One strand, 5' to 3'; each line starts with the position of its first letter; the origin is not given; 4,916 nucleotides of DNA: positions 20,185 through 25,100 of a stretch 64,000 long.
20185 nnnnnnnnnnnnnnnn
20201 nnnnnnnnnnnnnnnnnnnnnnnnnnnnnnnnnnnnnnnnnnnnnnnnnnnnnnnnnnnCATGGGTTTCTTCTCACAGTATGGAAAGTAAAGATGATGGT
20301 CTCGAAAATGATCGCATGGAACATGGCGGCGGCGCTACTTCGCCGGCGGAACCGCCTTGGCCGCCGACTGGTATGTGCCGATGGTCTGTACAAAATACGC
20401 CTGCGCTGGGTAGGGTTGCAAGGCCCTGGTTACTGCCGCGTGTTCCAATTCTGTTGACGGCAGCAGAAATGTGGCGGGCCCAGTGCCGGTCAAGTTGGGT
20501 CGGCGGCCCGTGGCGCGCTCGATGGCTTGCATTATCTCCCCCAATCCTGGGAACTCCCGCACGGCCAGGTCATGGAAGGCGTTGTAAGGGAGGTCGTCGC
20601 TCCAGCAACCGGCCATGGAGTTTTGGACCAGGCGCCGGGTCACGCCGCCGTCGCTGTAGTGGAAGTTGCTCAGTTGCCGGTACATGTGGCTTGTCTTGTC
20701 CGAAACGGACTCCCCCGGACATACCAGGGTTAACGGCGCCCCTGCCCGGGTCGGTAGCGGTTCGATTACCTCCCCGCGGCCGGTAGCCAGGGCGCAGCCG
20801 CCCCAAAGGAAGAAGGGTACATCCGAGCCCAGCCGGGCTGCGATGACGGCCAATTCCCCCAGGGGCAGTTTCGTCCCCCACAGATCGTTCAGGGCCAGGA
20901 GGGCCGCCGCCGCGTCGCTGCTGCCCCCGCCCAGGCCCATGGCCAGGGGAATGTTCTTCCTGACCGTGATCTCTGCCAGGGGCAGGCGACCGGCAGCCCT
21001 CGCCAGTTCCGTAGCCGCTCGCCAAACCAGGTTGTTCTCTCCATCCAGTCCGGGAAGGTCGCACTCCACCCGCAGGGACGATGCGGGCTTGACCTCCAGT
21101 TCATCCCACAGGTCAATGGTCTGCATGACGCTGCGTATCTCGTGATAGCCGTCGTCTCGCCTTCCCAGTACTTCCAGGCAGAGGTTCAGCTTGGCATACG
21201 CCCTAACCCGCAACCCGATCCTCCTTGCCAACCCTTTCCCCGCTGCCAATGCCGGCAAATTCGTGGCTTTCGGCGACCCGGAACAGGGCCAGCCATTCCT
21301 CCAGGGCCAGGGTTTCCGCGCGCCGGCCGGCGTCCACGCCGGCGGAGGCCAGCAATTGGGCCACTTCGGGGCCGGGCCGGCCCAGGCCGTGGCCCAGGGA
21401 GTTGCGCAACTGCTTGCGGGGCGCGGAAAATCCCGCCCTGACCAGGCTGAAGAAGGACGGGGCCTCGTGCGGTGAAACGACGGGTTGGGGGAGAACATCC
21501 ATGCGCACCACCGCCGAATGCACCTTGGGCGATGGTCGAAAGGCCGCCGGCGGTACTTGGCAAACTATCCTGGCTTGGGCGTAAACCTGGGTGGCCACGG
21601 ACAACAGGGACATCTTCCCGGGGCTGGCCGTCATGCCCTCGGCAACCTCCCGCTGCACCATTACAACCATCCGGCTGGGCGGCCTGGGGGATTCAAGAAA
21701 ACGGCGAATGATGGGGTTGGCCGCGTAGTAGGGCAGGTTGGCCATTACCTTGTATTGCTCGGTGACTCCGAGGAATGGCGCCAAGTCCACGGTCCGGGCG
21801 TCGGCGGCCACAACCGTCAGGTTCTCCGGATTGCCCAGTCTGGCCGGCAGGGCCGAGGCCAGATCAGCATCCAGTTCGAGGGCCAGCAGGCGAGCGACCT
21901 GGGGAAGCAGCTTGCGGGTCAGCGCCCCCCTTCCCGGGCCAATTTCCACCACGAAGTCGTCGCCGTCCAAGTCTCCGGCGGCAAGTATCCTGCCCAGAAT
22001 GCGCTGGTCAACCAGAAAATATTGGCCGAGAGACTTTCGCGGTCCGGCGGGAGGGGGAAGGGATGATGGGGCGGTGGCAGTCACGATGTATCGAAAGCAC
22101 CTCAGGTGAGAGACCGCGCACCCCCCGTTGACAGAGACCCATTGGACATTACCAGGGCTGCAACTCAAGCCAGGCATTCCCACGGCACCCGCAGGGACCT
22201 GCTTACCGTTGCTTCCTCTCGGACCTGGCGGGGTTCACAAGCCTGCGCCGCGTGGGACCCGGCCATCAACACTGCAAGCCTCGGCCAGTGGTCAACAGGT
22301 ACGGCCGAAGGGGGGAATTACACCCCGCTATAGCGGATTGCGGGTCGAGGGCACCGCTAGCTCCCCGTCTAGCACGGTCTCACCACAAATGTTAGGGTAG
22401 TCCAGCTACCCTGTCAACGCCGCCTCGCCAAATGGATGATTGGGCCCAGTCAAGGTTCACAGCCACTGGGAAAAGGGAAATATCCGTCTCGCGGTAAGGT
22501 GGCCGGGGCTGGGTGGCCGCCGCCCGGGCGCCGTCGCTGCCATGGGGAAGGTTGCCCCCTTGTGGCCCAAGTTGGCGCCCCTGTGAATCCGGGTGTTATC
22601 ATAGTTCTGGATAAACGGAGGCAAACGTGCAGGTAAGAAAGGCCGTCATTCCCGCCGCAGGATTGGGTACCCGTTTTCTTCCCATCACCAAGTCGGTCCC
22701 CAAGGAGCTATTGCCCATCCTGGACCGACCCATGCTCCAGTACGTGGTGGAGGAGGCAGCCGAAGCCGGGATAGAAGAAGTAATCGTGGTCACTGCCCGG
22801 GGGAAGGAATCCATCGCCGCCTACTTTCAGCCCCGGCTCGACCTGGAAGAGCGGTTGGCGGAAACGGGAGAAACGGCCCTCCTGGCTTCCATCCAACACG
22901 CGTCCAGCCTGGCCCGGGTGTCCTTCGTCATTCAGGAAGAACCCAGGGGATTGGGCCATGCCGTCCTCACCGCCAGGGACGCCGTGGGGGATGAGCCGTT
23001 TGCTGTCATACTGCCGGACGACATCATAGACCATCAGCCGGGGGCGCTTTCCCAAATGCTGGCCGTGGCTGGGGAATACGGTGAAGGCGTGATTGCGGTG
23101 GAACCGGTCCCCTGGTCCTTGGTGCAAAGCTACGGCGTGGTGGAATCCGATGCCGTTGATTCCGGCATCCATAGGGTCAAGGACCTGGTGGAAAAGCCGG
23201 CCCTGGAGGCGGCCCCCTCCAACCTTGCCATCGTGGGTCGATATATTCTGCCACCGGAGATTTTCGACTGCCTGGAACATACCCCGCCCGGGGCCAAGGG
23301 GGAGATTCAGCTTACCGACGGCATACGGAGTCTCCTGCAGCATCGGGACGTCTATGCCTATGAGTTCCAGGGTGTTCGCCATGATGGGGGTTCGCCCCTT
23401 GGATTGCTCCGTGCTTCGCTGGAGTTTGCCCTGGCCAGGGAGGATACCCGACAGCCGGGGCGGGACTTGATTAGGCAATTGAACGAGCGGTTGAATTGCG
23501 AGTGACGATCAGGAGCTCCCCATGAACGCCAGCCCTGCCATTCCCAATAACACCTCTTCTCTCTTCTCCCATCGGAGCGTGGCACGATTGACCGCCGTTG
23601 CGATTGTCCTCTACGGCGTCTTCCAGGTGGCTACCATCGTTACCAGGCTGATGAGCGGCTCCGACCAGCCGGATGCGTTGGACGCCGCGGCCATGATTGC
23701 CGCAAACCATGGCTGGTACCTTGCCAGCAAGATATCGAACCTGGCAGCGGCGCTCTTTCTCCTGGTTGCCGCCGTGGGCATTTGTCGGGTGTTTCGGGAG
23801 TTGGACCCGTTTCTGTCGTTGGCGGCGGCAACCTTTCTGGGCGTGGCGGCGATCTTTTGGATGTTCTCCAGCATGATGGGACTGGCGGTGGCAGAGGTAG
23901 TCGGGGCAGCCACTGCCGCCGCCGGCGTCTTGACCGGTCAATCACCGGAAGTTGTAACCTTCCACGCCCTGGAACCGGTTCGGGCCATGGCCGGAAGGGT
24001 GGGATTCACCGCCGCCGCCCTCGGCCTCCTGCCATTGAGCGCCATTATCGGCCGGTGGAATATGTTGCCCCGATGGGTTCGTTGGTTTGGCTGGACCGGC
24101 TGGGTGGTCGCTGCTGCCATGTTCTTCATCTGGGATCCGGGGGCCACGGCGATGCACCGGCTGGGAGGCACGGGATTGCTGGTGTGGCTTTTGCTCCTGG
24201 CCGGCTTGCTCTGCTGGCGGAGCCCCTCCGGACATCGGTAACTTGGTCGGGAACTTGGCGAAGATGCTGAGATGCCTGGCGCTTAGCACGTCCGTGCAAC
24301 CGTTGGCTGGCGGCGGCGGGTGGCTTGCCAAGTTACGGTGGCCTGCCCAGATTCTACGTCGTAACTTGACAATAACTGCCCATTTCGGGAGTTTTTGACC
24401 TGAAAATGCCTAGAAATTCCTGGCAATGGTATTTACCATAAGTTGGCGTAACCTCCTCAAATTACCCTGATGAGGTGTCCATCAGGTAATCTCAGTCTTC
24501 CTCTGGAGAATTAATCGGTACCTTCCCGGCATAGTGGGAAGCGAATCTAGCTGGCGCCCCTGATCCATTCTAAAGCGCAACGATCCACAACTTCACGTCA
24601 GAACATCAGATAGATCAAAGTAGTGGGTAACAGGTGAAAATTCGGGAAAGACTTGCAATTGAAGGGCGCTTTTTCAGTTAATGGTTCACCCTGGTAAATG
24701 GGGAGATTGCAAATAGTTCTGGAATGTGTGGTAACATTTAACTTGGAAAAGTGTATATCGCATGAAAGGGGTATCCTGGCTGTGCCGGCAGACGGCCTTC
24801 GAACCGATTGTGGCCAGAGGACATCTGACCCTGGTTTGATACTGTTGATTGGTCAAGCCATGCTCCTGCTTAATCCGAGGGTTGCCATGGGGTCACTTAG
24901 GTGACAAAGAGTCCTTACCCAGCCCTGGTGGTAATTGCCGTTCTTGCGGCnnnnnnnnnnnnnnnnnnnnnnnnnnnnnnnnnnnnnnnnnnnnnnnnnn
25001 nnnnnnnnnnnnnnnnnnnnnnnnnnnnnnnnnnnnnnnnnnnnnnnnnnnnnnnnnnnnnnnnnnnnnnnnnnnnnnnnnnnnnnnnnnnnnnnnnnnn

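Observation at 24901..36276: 11.4-kb gene for a 3,791-aa mosaic surface protein anchored at both ends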

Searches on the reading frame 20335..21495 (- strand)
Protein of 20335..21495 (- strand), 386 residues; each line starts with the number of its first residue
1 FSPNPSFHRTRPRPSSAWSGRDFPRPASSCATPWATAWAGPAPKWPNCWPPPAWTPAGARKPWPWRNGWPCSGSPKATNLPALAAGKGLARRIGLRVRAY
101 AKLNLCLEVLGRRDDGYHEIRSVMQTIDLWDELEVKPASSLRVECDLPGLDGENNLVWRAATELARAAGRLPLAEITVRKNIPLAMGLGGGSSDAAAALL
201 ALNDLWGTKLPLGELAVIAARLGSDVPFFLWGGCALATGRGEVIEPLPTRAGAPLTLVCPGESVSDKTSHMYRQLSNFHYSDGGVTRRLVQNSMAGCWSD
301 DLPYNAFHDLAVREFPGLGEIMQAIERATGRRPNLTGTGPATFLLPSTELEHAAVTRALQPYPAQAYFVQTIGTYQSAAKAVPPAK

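Call 12: search_protein_families(library=pfam, proteins=[window:20335-21495:-], max_evalue=0.001)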
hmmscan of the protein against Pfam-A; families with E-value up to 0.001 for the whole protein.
window:20335-21495:- (386 aa): 1 family
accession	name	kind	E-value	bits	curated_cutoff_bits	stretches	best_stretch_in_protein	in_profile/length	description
PF00288.32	GHMP_kinases_N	-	8.1e-20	71.3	22.3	1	155-233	1-87/87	GHMP kinases N terminal domain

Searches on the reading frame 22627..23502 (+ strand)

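Call 12: search_protein_families(library=pfam, proteins=[window:22627-23502:+], max_evalue=0.001)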
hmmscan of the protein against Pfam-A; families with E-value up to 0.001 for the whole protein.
window:22627-23502:+ (292 aa): 3 families
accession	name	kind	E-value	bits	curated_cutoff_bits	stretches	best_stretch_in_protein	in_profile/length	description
PF00483.29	NTP_transferase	-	2.2e-38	132.7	21.2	1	5-264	1-239/245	Nucleotidyl transferase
PF12804.13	NTP_transf_3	-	2.5e-14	54.2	27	1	6-285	1-157/160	MobA-like NTP transferase domain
PF01128.25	IspD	-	0.00076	19.7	27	0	6-60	3-55/221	2-C-methyl-D-erythritol 4-phosphate cytidylyltransferase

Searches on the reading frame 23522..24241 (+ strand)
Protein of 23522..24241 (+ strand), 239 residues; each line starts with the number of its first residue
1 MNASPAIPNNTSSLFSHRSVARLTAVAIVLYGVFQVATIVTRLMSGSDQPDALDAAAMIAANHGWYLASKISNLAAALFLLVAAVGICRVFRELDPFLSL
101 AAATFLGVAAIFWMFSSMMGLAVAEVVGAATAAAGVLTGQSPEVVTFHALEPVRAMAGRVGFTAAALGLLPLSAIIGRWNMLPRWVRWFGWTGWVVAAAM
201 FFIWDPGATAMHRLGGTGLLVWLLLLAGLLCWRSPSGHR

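Call 12: search_protein_families(library=pfam, proteins=[window:23522-24238:+], max_evalue=0.001)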
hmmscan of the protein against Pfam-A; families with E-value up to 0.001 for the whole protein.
window:23522-24238:+ (239 aa): 1 family
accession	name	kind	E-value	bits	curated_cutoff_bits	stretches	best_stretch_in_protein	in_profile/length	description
PF14329.11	DUF4386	-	1.8e-07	31.7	27.6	1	47-225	25-208/210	Domain of unknown function (DUF4386)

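Call 31: find_encoding_contigs(protein=window:23522-24241:+, flank=10000, max_places=10)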
Protein window:23522-24241:+ (239 aa): no gene with exactly this product is on record in the collection.

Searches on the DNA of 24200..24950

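Call 79: search_rna_families(source=window, start=24200, end=24950, threshold=evalue, max_evalue=1)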
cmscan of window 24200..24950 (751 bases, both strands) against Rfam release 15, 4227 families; matches with E-value up to 1: 0.
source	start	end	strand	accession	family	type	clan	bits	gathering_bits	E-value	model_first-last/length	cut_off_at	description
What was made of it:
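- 24242..24900 (+): 659-bp AT-richer upstream intergenic region (49.5% GC), presumed to hold the promoter and leader. No Rfam family matches even at E<=1 (call 79).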
